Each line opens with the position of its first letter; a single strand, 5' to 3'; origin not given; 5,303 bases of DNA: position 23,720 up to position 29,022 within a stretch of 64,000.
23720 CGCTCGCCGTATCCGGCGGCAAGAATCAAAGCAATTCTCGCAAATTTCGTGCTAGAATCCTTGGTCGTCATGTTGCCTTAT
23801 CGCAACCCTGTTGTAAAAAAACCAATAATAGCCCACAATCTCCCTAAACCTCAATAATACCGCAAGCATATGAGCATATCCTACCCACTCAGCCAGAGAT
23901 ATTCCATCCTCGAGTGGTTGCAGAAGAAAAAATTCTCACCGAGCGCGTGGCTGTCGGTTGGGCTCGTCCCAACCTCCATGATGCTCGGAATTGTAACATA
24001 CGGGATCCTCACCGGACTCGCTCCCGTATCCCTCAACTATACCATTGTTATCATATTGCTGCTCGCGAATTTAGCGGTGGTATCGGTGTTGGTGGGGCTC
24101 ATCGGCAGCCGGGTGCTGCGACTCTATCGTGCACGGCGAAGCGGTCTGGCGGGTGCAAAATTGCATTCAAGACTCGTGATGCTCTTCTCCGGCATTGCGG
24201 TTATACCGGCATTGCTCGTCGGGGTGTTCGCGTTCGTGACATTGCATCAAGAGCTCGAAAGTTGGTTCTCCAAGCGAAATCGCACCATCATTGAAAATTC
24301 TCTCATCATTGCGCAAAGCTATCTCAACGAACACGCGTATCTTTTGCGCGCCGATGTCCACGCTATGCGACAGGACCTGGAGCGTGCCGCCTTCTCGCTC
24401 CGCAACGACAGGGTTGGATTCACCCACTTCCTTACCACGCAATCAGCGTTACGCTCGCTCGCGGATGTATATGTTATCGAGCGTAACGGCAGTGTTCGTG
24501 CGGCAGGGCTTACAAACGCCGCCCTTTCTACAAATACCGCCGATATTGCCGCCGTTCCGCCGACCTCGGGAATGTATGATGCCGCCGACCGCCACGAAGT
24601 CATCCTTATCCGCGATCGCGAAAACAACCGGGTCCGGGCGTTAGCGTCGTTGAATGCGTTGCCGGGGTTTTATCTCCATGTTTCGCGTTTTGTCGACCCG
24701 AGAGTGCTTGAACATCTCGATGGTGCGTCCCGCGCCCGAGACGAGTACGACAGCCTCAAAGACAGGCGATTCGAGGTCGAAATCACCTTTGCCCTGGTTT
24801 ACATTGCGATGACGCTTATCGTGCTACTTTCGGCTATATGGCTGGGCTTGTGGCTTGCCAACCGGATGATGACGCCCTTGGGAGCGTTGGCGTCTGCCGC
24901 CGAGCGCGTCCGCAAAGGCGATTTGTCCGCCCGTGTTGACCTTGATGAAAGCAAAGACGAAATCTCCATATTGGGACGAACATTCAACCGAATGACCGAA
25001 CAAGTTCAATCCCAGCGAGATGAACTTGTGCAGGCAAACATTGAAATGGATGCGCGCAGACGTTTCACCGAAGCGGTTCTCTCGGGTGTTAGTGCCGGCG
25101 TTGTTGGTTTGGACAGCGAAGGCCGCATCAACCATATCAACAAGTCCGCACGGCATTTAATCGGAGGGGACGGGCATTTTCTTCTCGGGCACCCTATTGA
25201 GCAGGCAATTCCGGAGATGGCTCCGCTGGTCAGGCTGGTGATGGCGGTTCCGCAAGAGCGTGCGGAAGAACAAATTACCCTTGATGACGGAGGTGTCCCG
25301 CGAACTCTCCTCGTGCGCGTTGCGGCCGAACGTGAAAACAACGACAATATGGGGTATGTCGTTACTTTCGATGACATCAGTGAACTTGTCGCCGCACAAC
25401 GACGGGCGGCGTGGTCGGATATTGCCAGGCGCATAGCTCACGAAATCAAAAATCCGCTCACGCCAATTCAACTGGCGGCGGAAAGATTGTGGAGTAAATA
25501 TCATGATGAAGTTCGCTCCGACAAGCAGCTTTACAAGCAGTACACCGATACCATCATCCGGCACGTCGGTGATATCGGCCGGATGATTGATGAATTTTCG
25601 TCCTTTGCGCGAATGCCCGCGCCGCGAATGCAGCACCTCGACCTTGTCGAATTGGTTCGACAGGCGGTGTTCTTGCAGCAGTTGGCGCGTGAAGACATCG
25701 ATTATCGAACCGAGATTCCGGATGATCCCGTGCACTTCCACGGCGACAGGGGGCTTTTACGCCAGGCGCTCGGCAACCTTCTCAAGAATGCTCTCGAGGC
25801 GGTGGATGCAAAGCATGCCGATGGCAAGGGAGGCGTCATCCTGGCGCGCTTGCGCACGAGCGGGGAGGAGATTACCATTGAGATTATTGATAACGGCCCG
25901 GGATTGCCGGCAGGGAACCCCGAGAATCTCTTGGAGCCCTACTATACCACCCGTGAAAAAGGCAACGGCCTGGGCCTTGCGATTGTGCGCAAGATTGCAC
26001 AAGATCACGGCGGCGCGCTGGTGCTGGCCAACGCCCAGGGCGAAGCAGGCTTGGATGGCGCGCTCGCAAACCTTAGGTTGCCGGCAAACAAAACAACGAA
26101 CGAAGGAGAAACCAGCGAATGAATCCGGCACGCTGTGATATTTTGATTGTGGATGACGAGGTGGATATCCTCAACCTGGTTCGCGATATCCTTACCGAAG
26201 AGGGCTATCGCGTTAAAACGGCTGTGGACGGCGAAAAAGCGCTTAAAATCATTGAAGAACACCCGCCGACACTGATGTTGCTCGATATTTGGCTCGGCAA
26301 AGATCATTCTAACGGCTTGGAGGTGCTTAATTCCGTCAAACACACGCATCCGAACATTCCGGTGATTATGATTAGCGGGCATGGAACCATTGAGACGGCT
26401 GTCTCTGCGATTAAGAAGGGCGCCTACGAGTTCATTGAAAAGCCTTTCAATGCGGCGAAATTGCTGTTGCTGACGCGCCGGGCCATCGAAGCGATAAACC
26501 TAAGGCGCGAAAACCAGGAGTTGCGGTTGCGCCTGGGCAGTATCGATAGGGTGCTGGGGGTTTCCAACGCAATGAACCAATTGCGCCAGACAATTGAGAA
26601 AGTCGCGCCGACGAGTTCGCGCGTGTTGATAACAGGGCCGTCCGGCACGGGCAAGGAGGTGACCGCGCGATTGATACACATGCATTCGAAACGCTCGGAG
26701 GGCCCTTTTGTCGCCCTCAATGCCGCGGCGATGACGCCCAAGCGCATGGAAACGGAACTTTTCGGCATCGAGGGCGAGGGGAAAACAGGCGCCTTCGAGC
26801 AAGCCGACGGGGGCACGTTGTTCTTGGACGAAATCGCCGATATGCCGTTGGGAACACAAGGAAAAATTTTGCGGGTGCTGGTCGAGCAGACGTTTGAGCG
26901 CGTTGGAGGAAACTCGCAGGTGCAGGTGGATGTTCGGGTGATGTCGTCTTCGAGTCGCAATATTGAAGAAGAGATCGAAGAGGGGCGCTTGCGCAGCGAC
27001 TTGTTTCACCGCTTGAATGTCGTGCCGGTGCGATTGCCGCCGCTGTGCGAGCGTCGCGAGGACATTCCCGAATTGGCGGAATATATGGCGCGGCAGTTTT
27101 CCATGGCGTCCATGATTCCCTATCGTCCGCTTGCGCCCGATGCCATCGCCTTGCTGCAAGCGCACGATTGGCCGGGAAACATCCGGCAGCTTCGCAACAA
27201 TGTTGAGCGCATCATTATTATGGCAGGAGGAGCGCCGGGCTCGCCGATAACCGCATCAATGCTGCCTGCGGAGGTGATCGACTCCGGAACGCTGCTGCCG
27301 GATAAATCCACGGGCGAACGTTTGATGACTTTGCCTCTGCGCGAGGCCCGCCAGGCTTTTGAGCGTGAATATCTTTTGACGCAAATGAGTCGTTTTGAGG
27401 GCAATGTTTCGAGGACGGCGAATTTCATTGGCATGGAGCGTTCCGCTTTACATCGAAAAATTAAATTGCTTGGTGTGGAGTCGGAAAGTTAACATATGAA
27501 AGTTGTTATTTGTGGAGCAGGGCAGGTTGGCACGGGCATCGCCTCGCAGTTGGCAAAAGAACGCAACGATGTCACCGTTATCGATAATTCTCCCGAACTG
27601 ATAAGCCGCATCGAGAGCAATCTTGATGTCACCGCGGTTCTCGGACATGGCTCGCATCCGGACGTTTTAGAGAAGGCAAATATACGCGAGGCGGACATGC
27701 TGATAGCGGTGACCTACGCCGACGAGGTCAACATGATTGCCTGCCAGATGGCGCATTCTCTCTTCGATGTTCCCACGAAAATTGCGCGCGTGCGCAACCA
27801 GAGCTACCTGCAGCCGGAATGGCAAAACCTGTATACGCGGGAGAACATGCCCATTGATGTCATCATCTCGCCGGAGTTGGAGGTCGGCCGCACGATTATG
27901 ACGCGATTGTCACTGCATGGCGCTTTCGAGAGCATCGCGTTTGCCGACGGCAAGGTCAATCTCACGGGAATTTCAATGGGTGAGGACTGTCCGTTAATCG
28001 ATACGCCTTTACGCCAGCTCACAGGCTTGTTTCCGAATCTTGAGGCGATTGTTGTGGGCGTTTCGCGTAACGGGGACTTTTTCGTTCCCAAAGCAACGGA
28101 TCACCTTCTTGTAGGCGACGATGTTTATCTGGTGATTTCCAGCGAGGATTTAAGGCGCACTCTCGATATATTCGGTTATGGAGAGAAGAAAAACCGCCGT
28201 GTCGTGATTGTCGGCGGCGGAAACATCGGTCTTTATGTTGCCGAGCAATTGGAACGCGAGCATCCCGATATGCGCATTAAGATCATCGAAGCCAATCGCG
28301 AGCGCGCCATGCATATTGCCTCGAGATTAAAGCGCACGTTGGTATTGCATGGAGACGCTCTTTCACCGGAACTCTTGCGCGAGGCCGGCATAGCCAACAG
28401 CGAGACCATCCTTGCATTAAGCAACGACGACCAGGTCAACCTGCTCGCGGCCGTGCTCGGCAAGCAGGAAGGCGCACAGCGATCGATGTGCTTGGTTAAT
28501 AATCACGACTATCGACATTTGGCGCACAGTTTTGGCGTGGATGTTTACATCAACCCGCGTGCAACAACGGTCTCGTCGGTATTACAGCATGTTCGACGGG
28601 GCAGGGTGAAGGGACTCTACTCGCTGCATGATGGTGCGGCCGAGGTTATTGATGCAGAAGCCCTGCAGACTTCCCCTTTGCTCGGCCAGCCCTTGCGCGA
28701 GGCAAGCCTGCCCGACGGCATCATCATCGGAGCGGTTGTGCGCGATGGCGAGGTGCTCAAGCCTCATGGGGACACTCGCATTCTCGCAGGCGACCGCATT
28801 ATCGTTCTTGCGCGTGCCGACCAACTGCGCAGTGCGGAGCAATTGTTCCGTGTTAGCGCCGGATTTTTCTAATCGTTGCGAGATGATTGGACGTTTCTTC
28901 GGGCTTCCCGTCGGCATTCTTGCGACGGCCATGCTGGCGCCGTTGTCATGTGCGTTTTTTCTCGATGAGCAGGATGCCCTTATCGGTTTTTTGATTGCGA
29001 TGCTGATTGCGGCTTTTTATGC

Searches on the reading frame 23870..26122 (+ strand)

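Call 64: search_protein_families(library=pfam, proteins=[window:23870-26122:+], max_evalue=0.00001)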
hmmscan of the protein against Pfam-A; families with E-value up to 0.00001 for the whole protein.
window:23870-26122:+ (750 aa): 6 families
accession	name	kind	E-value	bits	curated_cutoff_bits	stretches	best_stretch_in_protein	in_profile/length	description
PF19312.4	NtrY_N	-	5.3e-38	131.5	23.2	1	35-316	11-290/291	NtrY N-terminal region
PF02518.31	HATPase_c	-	5.6e-19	69.1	26.4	1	625-725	1-99/111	Histidine kinase-, DNA gyrase B-, and HSP90-like ATPase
PF00672.30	HAMP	-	2.8e-14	53.6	25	1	328-380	1-52/53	HAMP domain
PF00512.31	HisKA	-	6.1e-13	49.1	26.9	1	516-583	3-64/66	His Kinase A (phospho-acceptor) domain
PF00989.32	PAS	-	2.2e-08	34.5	22.6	1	400-503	3-113/113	PAS fold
PF08448.16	PAS_4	-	3.5e-07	30.9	23.1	1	407-507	4-109/110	PAS fold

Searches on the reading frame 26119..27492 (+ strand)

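Call 64: search_protein_families(library=pfam, proteins=[window:26119-27492:+], max_evalue=0.00001)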
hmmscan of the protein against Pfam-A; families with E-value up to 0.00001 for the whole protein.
window:26119-27492:+ (457 aa): 5 families
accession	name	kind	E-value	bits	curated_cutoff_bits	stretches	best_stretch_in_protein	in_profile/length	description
PF00158.32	Sigma54_activat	-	7.7e-53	179.1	20.2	1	146-304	2-167/168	Sigma-54 interaction domain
PF00072.30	Response_reg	-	7.4e-28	97.4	30.2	1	8-116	1-107/111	Response regulator receiver domain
PF14532.12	Sigma54_activ_2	-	3.3e-22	79.7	25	1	146-309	1-138/138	Sigma-54 interaction domain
PF25601.1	AAA_lid_14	-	5e-21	74.7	27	1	311-389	2-77/87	AAA+ ATPase lid domain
PF02954.25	HTH_8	-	9.9e-09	35.2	22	1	413-449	4-40/42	Bacterial regulatory protein, Fis family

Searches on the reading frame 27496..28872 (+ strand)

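Call 64: search_protein_families(library=pfam, proteins=[window:27496-28872:+], max_evalue=0.00001)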
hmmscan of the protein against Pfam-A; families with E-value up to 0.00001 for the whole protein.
window:27496-28872:+ (458 aa): 15 families
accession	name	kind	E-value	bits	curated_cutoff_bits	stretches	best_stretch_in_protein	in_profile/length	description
PF02254.24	TrkA_N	-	1.3e-52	177.5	23.8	2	3-126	1-116/116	TrkA-N domain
PF02080.26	TrkA_C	-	8.9e-26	90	27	2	392-451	9-70/71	TrkA-C domain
PF13241.12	NAD_binding_7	-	3.6e-11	44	22.1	0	2-87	9-83/104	Putative NAD(P)-binding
PF03435.24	Sacchrp_dh_NADP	-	8.3e-10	39.5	25.1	0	3-71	1-74/129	Saccharopine dehydrogenase NADP binding domain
PF01266.30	DAO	-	3e-09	37.3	27.9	0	2-33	1-32/353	FAD dependent oxidoreductase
PF00070.33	Pyr_redox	-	1e-08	36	22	0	2-36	1-35/82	Pyridine nucleotide-disulphide oxidoreductase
PF07992.20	Pyr_redox_2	-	2e-08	34.5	26.1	0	231-269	140-176/291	Pyridine nucleotide-disulphide oxidoreductase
PF13450.12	NAD_binding_8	-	8.9e-08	32.7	21.9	0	238-277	1-38/68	NAD(P)-binding Rossmann-like domain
PF01488.26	Shikimate_DH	-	1.3e-07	32.2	24.3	0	230-281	9-59/138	Shikimate / quinate 5-dehydrogenase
PF03807.23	F420_oxidored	-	3.1e-07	31.3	21.6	0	2-48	1-49/94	NADP oxidoreductase coenzyme F420-dependent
PF02558.23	ApbA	-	3.7e-07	30.3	22.2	0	3-69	1-70/150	Ketopantoate reductase PanE/ApbA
PF02737.24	3HCDH_N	-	1.2e-06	29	22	0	2-43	1-42/180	3-hydroxyacyl-CoA dehydrogenase, NAD binding domain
PF13454.12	NAD_binding_9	-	6.1e-06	26.7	21.8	0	237-275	1-41/155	FAD-NAD(P)-binding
PF01210.29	NAD_Gly3P_dh_N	-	7.9e-06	26.4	23.1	0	2-60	1-59/158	NAD-dependent glycerol-3-phosphate dehydrogenase N-terminus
PF05834.18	Lycopene_cycl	-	1e-05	25.3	23.4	0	236-268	2-34/380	Lycopene cyclase protein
